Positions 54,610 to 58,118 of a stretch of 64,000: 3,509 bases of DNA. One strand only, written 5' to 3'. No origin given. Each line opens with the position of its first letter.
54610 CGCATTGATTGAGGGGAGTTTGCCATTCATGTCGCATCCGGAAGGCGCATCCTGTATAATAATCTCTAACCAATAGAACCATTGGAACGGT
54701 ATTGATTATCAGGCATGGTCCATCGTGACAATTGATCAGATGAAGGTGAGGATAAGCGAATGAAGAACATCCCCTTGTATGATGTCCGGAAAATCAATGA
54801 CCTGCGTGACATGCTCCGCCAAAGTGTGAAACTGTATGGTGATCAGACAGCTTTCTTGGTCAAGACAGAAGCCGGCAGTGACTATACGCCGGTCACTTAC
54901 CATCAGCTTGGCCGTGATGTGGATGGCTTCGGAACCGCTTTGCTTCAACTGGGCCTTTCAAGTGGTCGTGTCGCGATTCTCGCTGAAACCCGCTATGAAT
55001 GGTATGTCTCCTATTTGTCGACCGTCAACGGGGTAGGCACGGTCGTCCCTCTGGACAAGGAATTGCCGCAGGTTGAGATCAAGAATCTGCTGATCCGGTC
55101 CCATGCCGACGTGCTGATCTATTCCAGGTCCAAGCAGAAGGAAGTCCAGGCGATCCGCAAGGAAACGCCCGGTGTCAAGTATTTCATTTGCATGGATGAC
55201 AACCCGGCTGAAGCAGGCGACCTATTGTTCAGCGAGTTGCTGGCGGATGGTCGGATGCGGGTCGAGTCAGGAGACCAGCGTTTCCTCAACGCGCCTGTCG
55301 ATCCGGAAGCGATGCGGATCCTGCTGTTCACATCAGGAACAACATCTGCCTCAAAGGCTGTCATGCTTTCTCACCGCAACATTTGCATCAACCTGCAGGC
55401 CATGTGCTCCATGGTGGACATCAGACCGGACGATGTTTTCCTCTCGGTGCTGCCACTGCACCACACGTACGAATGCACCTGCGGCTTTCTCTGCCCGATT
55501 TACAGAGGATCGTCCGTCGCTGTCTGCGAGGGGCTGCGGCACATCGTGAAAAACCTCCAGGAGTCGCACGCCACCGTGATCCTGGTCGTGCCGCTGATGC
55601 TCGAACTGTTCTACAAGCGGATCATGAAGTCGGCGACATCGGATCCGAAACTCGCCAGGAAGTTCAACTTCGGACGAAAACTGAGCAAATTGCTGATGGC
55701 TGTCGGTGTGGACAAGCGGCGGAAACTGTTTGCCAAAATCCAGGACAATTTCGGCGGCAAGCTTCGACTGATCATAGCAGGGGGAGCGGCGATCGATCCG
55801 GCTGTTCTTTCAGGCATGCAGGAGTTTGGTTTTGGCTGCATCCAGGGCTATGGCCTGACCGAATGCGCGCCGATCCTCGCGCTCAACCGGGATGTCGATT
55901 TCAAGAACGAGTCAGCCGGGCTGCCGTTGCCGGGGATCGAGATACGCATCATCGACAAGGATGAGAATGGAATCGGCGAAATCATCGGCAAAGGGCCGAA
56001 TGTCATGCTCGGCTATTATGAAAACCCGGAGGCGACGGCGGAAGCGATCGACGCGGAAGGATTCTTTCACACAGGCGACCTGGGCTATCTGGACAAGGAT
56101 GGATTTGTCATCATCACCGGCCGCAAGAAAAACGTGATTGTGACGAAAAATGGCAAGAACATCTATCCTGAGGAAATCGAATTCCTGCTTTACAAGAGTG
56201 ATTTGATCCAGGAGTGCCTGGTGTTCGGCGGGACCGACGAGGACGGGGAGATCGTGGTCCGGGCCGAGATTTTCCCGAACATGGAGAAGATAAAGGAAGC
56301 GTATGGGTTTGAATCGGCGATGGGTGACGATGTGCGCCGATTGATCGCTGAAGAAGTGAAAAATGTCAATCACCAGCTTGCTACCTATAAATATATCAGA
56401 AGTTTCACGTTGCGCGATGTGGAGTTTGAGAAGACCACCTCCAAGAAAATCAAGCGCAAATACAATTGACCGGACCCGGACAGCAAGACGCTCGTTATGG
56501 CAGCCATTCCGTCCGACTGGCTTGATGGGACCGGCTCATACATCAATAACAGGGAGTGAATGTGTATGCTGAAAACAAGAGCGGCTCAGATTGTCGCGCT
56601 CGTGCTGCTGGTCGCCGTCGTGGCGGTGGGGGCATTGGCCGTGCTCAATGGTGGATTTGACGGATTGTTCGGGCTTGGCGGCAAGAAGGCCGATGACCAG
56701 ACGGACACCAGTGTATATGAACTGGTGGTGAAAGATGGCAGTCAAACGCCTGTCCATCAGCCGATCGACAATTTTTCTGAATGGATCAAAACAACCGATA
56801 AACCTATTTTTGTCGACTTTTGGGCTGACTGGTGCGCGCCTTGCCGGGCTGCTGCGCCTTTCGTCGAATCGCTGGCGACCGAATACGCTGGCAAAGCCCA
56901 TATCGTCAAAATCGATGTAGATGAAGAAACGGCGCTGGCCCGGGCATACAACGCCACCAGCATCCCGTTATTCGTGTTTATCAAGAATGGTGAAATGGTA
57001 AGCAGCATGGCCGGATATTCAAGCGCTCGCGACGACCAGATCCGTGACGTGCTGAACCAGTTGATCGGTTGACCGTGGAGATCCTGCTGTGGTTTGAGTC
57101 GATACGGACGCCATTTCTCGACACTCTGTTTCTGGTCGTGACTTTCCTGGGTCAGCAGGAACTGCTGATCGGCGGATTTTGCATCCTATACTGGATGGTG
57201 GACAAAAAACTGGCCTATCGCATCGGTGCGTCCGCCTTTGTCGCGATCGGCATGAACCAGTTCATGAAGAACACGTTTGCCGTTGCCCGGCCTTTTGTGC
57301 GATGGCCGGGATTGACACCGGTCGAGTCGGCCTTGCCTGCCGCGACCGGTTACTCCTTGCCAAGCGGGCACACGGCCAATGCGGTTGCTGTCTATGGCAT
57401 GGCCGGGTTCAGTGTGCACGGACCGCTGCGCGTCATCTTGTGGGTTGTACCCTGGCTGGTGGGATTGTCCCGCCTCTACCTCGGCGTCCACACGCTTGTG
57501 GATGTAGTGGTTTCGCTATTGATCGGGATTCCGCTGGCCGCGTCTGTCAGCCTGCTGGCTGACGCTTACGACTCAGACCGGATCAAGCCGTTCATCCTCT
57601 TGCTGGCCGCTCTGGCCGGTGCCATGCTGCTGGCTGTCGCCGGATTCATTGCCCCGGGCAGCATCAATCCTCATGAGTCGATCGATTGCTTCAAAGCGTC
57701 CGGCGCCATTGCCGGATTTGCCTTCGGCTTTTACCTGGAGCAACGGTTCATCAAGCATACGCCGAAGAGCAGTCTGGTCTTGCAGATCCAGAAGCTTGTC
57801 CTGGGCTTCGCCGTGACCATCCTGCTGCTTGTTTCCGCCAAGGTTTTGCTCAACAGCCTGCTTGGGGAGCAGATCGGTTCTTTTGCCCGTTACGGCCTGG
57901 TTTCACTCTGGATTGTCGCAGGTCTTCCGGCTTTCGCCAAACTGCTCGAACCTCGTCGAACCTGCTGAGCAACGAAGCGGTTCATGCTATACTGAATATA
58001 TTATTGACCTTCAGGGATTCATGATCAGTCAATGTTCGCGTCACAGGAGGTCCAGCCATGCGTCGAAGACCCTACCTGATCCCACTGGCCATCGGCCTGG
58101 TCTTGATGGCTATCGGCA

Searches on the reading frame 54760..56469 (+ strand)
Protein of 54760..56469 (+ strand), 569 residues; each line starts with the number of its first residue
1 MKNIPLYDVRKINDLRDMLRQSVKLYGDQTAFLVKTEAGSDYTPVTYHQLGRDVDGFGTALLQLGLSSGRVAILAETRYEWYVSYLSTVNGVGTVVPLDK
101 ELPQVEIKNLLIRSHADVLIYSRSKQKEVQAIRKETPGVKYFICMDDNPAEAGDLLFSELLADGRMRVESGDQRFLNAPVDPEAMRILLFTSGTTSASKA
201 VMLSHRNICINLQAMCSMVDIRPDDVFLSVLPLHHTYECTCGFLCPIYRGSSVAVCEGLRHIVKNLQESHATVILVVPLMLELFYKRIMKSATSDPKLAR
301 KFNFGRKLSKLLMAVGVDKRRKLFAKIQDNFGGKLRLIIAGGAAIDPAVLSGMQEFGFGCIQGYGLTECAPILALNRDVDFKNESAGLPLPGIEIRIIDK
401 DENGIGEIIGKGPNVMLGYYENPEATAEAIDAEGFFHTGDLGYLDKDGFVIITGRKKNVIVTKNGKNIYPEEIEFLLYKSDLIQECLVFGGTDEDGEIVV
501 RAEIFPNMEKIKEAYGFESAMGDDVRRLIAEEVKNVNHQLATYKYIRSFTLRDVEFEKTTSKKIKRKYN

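Call 53: search_protein_families(library=pfam, proteins=[window:54760-56469:+], max_evalue=0.01)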
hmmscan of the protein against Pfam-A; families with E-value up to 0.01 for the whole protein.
window:54760-56469:+ (569 aa): 2 families
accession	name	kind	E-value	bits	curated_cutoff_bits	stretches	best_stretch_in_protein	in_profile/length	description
PF00501.34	AMP-binding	-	6.2e-67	226.5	29.9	1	20-420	2-384/384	AMP-binding enzyme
PF23562.2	AMP-binding_C_3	-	8.2e-05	23.4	20.8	1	458-567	2-106/124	AMP-binding enzyme C-terminal domain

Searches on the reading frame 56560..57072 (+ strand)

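Call 53: search_protein_families(library=pfam, proteins=[window:56560-57072:+], max_evalue=0.01)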
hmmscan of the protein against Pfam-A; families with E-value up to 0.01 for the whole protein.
window:56560-57072:+ (170 aa): 8 families
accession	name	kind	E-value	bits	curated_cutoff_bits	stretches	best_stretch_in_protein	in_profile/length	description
PF00085.26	Thioredoxin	-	1.5e-24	86.4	23.5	1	70-156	8-94/103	Thioredoxin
PF13098.12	Thioredoxin_2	-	5.2e-07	30.4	27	1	77-156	2-97/104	Thioredoxin-like domain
PF13905.12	Thioredoxin_8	-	7.2e-06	26.7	27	1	81-122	2-45/94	Thioredoxin-like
PF13899.12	Thioredoxin_7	-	3.8e-05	24.2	27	1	77-141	14-81/83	Thioredoxin-like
PF08534.16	Redoxin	-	0.00015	22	26.6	1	78-152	26-103/148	Redoxin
PF00578.27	AhpC-TSA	-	0.00016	22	26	1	79-141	24-88/124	AhpC/TSA family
PF14595.12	Thioredoxin_9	-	0.00049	20.4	25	1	86-144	47-107/129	Thioredoxin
PF07449.17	HyaE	-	0.0031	18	22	1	105-153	53-102/108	Hydrogenase-1 expression protein HyaE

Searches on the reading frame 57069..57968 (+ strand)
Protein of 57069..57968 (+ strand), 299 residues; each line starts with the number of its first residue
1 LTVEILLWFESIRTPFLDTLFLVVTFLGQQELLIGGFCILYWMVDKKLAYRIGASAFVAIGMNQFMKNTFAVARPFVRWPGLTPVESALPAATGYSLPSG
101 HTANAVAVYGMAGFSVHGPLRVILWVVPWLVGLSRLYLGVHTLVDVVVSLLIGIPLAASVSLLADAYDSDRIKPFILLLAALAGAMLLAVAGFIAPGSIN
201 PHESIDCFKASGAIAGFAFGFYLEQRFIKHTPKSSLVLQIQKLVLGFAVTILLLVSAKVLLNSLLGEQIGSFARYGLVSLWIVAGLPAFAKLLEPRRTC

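Call 53: search_protein_families(library=pfam, proteins=[window:57069-57968:+], max_evalue=0.01)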
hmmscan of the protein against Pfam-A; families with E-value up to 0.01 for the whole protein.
window:57069-57968:+ (299 aa): 2 families
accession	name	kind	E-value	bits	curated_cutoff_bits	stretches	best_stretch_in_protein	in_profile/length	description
PF01569.27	PAP2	-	4.3e-19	69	27.2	1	52-161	5-122/130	PAP2 superfamily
PF14378.12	PAP2_3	-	0.0018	18.5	27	1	95-153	125-184/190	PAP2 superfamily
